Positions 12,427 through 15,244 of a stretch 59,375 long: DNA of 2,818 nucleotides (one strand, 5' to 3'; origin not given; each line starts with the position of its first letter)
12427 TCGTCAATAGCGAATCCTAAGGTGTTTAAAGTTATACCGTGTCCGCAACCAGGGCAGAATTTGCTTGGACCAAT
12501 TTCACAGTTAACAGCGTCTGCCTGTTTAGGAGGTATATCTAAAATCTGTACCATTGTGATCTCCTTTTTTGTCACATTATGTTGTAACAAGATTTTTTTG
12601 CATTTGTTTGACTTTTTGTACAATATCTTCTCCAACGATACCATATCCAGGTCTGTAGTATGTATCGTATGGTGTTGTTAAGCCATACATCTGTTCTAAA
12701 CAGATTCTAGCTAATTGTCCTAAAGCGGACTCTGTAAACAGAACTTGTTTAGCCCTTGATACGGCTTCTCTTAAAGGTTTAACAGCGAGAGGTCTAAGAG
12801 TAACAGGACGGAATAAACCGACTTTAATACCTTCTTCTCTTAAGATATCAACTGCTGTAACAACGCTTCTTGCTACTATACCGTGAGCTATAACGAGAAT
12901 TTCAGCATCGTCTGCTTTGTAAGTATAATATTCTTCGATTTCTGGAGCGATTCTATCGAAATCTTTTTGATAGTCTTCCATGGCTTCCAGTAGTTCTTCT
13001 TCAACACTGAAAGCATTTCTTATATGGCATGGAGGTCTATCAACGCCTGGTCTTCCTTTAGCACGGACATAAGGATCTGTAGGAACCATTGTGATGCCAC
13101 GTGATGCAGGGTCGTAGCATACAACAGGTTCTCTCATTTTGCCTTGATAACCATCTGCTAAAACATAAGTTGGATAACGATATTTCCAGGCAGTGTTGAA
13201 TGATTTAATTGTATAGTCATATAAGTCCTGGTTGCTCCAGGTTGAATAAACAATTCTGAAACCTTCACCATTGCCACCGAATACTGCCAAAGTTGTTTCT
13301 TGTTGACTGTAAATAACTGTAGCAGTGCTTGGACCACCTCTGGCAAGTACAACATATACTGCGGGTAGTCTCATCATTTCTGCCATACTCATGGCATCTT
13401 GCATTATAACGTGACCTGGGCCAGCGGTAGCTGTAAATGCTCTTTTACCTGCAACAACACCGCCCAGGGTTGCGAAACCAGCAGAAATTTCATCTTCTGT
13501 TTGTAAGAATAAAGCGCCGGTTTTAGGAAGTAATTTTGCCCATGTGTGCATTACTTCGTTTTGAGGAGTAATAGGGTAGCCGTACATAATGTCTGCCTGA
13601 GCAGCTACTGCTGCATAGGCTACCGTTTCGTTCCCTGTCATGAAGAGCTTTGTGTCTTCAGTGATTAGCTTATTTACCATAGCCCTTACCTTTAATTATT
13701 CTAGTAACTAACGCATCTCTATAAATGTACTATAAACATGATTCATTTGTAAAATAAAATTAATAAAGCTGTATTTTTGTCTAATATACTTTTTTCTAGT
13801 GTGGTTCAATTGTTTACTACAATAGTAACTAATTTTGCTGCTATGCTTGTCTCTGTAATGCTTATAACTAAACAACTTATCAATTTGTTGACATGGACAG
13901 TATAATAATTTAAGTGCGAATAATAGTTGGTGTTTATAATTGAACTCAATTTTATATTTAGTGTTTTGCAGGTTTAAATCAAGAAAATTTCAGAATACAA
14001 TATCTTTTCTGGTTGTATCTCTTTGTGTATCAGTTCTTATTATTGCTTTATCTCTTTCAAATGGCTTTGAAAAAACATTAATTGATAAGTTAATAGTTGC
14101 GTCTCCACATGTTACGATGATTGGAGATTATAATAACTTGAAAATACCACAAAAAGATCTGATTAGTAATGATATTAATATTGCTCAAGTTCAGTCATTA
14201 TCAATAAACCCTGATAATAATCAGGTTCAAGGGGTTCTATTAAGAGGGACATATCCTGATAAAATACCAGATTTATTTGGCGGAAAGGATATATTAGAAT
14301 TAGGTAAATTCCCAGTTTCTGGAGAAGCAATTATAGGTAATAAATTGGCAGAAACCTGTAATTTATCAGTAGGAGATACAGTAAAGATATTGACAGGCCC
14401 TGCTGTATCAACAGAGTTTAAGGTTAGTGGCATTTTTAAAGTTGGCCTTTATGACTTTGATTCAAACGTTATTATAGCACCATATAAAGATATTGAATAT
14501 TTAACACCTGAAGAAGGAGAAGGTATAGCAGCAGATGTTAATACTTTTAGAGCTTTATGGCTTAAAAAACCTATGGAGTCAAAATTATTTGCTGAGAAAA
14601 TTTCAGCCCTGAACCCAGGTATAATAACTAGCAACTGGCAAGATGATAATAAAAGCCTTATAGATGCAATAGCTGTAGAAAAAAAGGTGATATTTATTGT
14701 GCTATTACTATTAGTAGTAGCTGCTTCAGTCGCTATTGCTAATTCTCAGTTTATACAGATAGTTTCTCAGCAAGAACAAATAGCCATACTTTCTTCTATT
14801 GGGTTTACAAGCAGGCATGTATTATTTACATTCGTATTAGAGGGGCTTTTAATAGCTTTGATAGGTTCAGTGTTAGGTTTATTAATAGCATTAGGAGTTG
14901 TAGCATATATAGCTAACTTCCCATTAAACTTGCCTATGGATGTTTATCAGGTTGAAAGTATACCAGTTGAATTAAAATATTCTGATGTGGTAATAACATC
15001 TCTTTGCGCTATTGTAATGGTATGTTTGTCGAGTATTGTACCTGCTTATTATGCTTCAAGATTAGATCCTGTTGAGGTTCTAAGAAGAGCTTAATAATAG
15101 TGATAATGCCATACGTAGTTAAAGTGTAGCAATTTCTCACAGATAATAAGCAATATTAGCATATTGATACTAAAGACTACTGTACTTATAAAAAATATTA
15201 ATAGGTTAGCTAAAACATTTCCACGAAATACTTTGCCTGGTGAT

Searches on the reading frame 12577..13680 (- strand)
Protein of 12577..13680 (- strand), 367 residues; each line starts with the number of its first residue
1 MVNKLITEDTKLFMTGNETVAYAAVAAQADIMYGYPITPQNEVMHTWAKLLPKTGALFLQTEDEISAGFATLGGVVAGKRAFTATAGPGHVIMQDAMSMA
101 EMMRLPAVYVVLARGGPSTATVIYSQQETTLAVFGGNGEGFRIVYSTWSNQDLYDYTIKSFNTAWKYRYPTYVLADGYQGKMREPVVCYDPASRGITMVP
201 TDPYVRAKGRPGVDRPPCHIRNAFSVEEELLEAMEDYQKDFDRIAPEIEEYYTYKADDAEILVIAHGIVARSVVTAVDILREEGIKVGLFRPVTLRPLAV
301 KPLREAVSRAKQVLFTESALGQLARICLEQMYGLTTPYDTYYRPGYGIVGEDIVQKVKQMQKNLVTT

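Call 50: search_protein_families(library=pfam, proteins=[window:12577-13680:-], max_evalue=0.00001)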
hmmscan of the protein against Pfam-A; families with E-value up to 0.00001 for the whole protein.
window:12577-13680:- (367 aa): 3 families
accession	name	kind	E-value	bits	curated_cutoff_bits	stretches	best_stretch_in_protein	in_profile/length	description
PF01855.24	POR_N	-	2.3e-43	149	27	1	23-251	2-229/231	Pyruvate flavodoxin/ferredoxin oxidoreductase, thiamine diP-bdg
PF17147.9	PFOR_II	-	1.1e-13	51.9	27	1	259-332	1-79/102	Pyruvate:ferredoxin oxidoreductase core domain II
PF02780.25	Transketolase_C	-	4.5e-06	27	25.9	0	255-319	6-70/124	Transketolase, C-terminal domain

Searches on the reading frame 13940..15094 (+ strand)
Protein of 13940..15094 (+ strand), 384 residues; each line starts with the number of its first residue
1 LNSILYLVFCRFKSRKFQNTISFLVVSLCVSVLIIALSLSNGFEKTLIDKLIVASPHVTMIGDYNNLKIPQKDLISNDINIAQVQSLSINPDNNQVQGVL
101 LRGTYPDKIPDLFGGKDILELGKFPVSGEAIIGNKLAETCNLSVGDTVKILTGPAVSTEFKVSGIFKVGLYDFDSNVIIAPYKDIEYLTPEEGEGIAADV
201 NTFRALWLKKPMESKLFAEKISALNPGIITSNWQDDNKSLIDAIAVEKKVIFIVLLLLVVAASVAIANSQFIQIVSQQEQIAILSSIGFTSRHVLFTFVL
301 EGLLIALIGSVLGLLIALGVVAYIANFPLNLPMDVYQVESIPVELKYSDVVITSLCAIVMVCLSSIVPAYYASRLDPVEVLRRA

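Call 50: search_protein_families(library=pfam, proteins=[window:13940-15094:+], max_evalue=0.00001)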
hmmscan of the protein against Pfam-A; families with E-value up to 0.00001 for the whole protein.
window:13940-15094:+ (384 aa): 2 families
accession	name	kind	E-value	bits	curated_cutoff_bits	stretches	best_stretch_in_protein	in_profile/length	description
PF02687.27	FtsX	-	1.5e-17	64.2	25.5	1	253-377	2-120/120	FtsX-like permease C-terminal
PF12704.14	MacB_PCD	-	1.7e-08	35.4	27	1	22-196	4-187/207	MacB-like periplasmic core domain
